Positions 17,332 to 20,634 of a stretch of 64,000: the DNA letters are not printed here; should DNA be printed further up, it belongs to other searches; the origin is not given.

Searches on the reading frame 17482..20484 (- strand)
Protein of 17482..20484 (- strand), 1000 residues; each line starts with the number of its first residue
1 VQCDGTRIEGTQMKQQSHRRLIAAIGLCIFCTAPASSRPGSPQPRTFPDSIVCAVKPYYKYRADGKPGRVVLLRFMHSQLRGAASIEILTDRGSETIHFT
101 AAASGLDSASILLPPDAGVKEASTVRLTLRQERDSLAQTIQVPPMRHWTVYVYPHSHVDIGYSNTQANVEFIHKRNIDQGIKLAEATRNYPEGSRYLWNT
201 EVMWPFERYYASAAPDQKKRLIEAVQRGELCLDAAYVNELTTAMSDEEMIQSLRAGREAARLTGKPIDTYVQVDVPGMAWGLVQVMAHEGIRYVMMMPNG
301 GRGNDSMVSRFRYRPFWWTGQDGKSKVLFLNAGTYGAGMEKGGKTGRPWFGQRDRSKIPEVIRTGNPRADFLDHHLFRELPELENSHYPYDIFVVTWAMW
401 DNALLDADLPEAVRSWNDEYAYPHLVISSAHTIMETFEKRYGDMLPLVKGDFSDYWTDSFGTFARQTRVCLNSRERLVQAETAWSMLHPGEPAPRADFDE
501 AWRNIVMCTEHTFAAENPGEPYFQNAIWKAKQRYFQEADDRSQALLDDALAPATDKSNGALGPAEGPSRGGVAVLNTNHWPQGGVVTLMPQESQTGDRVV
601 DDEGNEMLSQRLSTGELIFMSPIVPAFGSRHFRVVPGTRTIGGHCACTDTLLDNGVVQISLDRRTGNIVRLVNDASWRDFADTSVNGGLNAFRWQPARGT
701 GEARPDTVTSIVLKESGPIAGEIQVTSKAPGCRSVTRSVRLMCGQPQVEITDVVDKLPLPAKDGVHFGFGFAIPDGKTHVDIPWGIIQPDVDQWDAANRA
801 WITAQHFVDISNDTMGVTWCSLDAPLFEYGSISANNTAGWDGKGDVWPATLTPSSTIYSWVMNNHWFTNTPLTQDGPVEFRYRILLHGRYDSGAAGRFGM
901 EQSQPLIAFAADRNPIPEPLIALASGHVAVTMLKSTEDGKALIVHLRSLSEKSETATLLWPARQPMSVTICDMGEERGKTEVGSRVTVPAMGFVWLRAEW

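Call 7: search_protein_families(library=pfam, proteins=[window:17482-20484:-], max_evalue=0.001)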
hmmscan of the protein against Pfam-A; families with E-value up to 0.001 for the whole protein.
window:17482-20484:- (1000 aa): 3 families
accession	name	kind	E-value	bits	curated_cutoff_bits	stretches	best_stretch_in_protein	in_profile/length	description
PF01074.27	Glyco_hydro_38N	-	5.4e-14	52.7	25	1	149-366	1-188/270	Glycosyl hydrolases family 38 N-terminal domain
PF07748.19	Glyco_hydro_38C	-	1.6e-05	25.7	25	1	652-818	1-175/206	Glycosyl hydrolases family 38 C-terminal domain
PF17677.7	Glyco_hydro38C2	-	5.8e-05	23.6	22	1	927-978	1-51/72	Glycosyl hydrolases family 38 C-terminal beta sandwich domain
